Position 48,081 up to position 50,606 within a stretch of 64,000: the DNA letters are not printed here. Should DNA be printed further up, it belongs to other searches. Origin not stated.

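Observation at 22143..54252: A 32-kb, roughly 30-gene, single-strand and translationally coupled glycan operon with an unusual parts list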

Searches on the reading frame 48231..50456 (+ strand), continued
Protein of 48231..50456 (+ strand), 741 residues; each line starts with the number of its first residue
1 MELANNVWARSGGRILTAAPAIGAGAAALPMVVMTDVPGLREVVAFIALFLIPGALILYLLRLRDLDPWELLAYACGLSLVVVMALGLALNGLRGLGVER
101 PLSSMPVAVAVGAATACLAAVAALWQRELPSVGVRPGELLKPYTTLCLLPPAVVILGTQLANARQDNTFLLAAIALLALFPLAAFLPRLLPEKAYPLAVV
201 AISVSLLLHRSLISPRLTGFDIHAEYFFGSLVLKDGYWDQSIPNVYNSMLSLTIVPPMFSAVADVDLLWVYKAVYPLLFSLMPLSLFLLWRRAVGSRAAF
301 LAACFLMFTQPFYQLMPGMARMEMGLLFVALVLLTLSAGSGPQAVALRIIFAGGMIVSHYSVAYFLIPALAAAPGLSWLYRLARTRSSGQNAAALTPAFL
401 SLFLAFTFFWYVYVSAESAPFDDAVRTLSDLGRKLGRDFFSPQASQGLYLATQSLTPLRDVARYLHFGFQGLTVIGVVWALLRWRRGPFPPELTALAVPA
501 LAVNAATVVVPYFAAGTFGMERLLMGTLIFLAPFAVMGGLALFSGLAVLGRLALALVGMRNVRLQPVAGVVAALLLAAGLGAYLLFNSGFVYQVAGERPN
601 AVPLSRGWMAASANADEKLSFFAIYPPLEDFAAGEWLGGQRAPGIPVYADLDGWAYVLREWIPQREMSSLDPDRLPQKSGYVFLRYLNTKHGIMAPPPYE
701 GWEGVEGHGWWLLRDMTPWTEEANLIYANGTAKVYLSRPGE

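Call 43: fold_search(model_id=the predicted structure, library=pdb)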
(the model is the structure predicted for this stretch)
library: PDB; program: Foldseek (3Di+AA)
matches with E <= 10: 178; with E <= 0.001: 9
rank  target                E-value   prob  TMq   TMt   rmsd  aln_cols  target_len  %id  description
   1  8if8_B                1.4e-05  1.00  0.40  0.46  10.8       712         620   15  Arabinosyltransferase AftA (released 2023-05-31)
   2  8if8_C                2.4e-05  1.00  0.39  0.46  10.9       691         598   14  Arabinosyltransferase AftA (released 2023-05-31)
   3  5gmy_A                2.1e-04  1.00  0.35  0.32  14.6       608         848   16  Crystal structure of the Archaeoglobus fulgidus oligosaccharyltransferase (O29867_ARCFU) tethered with an acceptor pep (released 2017-02-01)
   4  8pn9_A                2.4e-04  1.00  0.43  0.48  11.4       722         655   11  Structure of human oligosaccharyltransferase OST-A complex bound to NGI-1 (released 2024-05-08)
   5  5ogl_A                2.5e-04  1.00  0.39  0.41   7.8       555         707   13  Structure of bacterial oligosaccharyltransferase PglB in complex with an acceptor peptide and an lipid-linked oligosac (released 2017-10-25)
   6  6gxc_A                2.8e-04  1.00  0.35  0.36  13.9       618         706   13  Bacterial oligosaccharyltransferase PglB in complex with an inhibitory peptide and a reactive lipid-linked oligosaccha (released 2018-11-14)
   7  3rce_A                6.1e-04  1.00  0.34  0.37  15.2       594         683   13  Bacterial oligosaccharyltransferase PglB (released 2011-06-15)
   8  8agc_A                7.5e-04  1.00  0.36  0.38  12.8       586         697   13  Structure of yeast oligosaccharylransferase complex with lipid-linked oligosaccharide and non-acceptor peptide bound (released 2022-12-07)
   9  5f15                  9.4e-04  1.00  0.37  0.47  12.6       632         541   15  Crystal Structure of ArnT from Cupriavidus metallidurans bound to Undecaprenyl phosphate (released 2016-02-17)
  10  8b6l_I                1.0e-03  1.00  0.36  0.39  13.4       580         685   14  Subtomogram average of the human Sec61-TRAP-OSTA-translocon (released 2022-12-07)
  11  7oci_F                1.1e-03  1.00  0.42  0.47  11.2       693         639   11  Cryo-EM structure of yeast Ost6p containing oligosaccharyltransferase complex (released 2022-02-16)
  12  6ezn_F                1.3e-03  1.00  0.42  0.47  12.8       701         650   11  Cryo-EM structure of the yeast oligosaccharyltransferase (OST) complex (released 2018-01-17)
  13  5ezm                  3.3e-03  1.00  0.34  0.43  13.3       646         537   14  Crystal Structure of ArnT from Cupriavidus metallidurans in the apo state (released 2016-02-17)
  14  9i5k_A                4.2e-03  1.00  0.29  0.40  13.2       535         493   13  Structure of the Chaetomium thermophilum Pmt4 homodimer (C2 symmetry) (released 2025-12-24)
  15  7zlh_A                9.9e-03  1.00  0.37  0.41  11.4       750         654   10  Cryo-EM structure of C-mannosyltransferase CeDPY19, in apo state, bound to CMT2-Fab and anti-Fab nanobody (released 2023-01-11)
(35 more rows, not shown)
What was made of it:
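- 48231..50456 (+): g27: DUF2206, a 741-aa polytopic GT-C-fold glycosyltransferase. It is the candidate enzyme acting after the flip (transferase or polymerase). Foldseek top hits are AftA, AglB, STT3, PglB, ArnT, PMT and DPY19 (call 43).
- On GT-C glycosyltransferase superfamily: The Foldseek hits with E below 0.2 are all GT-C enzymes, probability 0.95-1.00, TM-scores mostly 0.3-0.48 (call 43).
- The Foldseek hits with E below 0.2 are all GT-C enzymes: AftA, AglB, STT3, PglB, ArnT, PMT, DPY19, AftD, ALG9 (call 43). The best structural match of g27 is the mycobacterial arabinosyltransferase AftA (call 43).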

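Call 73: search_protein_families(library=ncbifam, proteins=[window:48231-50456:+, P0018], max_evalue=0.01)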
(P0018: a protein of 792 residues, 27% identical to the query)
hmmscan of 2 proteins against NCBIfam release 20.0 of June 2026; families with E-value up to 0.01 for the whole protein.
window:48231-50456:+ (741 aa): 0 families

P0018 (792 aa): 0 families

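Call 75: find_homologous_proteins(query=A1, max_evalue=0.001)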
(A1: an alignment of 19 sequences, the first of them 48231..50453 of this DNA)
Query A1 (19 sequences) (741 aa, profile of the alignment): 19 proteins with E <= 0.001 among 8000 candidates.
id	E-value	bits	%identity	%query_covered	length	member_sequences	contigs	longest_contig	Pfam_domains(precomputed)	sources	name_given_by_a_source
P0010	6.1e-270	916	30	94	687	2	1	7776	PF09971.15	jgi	-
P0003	1.6e-259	881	58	100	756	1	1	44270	PF09971.15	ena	-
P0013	1.2e-256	872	29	94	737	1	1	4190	PF09971.15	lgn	-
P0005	4.3e-256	870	55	95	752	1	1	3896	PF09971.15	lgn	-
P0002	6.0e-252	856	61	96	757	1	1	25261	PF09971.15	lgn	-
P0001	7.2e-247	839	100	100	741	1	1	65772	PF09971.15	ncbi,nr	ncbi:MAG: DUF2206 domain-containing protein [Chloroflexi bacterium]|nr:DUF2206 domain-containing pro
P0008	7.6e-244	829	30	95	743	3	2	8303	PF09971.15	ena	-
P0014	3.5e-242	824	28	85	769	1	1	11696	PF09971.15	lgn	-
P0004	1.6e-240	818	56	100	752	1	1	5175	PF09971.15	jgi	jgi:uncharacterized membrane protein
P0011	3.8e-240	817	32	92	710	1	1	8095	PF09971.15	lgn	-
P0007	1.8e-239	815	30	95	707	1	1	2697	PF09971.15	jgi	jgi:uncharacterized membrane protein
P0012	7.1e-235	800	28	95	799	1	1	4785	PF09971.15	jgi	jgi:uncharacterized membrane protein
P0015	1.9e-228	778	29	57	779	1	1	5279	PF09971.15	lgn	-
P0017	2.2e-202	692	27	96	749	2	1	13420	PF09971.15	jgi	-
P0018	2.0e-178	613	27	59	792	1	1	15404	PF09971.15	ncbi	ncbi:MAG: DUF2206 domain-containing protein [Haloarculaceae archaeon]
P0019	1.6e-174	600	28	47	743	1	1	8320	PF09971.15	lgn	-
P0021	1.3e-152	528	21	64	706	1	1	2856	PF09971.15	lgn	-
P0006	2.0e-148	514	57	66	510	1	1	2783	PF09971.15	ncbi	ncbi:MAG: DUF2206 domain-containing protein, partial [Dehalococcoidia bacterium]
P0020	2.7e-76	275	26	29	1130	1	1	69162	PF10111.15,PF13641.13,PF09971.15,PF00535.33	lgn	-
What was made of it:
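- Tried and rejected: Re-searching with the DUF2206 profile through the word index added no new members (call 75).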

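Call 94: search_protein_representatives(alignment_id=A1)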
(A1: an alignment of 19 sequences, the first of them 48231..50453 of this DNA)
Query: 19 sequences, 728 profile positions. Proteins with E-value up to 0.001 (for the whole library): 6030; up to 1e-10: 4915; up to 1e-30: 3603. The best 150 are listed.
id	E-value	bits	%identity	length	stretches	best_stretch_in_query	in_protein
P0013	3.9e-257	871.6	-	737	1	1-725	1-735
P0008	2.4e-244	829.3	-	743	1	7-727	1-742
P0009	1.2e-242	823.8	-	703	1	7-725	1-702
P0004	5.1e-241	818.3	-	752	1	1-727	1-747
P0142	5.3e-236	801.7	-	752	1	7-725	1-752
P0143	1.0e-227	774.4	-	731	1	7-724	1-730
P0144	8.3e-227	771.3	-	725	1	3-725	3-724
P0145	2.8e-225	766.3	-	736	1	1-725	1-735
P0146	3.3e-225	766.1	-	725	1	1-725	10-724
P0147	1.3e-222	757.5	-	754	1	7-725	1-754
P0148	1.4e-222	757.3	-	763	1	5-724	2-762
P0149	1.5e-222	757.3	-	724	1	7-725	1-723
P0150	1.5e-222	757.2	-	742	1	1-725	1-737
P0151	1.6e-222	757.2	-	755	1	6-725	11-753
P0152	3.0e-221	753.0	-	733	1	1-725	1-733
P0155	6.4e-218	742.0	-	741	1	1-726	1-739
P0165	1.8e-215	733.9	-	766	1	1-726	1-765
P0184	1.4e-211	721.0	-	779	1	1-726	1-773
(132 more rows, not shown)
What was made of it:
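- Tried and rejected: The exhaustive HMMER search was needed (call 94).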

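Call 95: list_cluster_members(proteins=[P0142, P0143, P0144, P0145, P0146, P0148, P0150, P0155, P0165, P0184])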
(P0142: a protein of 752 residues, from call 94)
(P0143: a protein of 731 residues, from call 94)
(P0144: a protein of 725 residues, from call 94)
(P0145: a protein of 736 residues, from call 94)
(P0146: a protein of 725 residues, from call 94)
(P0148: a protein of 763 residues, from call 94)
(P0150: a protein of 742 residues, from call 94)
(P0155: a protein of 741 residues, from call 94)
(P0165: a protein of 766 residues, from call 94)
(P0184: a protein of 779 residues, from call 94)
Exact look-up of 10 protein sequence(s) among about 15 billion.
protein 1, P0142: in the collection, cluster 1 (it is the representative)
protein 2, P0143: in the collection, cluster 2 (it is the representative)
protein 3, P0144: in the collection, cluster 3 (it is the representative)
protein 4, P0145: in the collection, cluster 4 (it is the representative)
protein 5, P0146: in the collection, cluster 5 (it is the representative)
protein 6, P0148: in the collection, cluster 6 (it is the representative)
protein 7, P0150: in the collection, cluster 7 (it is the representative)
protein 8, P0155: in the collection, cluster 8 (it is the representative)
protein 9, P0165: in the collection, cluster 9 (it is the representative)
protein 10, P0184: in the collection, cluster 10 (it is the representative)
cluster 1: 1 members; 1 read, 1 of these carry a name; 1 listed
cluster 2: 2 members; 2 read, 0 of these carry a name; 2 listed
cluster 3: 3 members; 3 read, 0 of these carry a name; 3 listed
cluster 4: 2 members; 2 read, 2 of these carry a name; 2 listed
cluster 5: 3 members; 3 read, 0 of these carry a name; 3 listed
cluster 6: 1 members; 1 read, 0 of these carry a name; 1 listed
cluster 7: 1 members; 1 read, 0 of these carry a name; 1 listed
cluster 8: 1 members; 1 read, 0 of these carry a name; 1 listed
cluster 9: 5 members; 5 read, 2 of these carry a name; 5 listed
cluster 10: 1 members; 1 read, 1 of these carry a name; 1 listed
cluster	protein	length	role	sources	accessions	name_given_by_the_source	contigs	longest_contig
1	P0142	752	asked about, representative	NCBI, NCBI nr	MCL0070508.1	DUF2206 domain-containing protein [Dehalococcoidia bacterium]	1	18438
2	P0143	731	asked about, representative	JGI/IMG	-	-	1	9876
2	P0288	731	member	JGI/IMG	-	-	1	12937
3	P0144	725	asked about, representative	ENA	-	-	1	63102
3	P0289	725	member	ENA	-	-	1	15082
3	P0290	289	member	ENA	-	-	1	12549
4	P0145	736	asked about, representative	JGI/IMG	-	uncharacterized membrane protein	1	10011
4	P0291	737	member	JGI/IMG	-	uncharacterized membrane protein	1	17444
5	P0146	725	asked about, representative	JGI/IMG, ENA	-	-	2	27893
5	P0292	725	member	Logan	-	-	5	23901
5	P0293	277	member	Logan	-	-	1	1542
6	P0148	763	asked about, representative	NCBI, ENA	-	-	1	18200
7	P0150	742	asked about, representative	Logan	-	-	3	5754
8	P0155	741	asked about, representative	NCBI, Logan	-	-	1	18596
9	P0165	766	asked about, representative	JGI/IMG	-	-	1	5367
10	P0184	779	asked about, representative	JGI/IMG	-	uncharacterized membrane protein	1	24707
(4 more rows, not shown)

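Call 101: find_related_loci(query=A5, collection=metagenome_contigs, flank=10000)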
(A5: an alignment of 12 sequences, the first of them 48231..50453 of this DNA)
Query A5 (741 aa) in metagenome_contigs; peptide patterns used: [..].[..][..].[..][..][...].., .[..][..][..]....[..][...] (x = any residue, [..] = any of these).
600 stretches matched a pattern (row limit reached: there are more); 372 encode a relative of the query (tblastn E <= 1e-3); the best 80 are kept; 80 distinct loci.
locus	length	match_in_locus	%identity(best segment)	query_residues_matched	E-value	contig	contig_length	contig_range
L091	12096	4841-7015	30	32-741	8e-107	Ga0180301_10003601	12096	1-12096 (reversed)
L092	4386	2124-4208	31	36-735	5e-104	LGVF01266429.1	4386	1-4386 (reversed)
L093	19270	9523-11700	31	25-737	8e-102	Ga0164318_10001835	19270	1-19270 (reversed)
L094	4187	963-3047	30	36-738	2e-101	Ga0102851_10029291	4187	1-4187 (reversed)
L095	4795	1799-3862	32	36-735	4e-99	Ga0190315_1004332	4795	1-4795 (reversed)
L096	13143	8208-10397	29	6-735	2e-98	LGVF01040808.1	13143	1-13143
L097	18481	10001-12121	31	36-735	5e-98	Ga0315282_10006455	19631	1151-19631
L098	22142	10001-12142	30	36-735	2e-95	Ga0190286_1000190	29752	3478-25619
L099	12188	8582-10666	30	36-738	1e-95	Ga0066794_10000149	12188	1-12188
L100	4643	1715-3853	31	36-735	7e-95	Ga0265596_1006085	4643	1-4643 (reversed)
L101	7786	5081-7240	30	36-740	6e-91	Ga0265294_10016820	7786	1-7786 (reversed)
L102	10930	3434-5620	27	36-741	2e-90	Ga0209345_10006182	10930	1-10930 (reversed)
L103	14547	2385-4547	30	36-741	9e-90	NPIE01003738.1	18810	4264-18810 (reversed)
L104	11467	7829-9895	31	36-737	9e-89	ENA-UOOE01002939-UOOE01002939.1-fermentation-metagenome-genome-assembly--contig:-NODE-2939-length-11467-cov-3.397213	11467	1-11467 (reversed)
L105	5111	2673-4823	30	18-735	7e-89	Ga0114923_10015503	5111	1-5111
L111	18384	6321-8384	31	36-735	3e-86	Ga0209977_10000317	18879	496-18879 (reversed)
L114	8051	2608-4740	30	36-738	3e-84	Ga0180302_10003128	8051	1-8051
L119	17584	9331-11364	28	37-735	2e-81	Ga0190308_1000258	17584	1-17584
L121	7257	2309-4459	32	36-735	2e-80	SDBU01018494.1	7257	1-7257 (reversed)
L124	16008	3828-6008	33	37-735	2e-81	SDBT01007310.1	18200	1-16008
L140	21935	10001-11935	32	37-699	6e-75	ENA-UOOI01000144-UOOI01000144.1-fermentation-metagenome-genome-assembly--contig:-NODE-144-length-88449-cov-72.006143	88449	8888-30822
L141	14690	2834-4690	34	37-654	3e-75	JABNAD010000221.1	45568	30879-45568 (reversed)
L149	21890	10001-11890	34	36-666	2e-72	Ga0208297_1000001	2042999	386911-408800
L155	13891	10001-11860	34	37-654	2e-71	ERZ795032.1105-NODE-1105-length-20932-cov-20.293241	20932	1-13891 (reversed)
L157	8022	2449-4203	35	37-607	4e-71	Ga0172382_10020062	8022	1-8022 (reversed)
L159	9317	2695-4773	30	36-735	2e-70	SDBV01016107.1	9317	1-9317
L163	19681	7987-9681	31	36-607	2e-69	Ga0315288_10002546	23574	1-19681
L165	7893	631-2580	33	36-688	3e-69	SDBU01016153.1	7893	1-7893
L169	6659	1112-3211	31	25-739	9e-69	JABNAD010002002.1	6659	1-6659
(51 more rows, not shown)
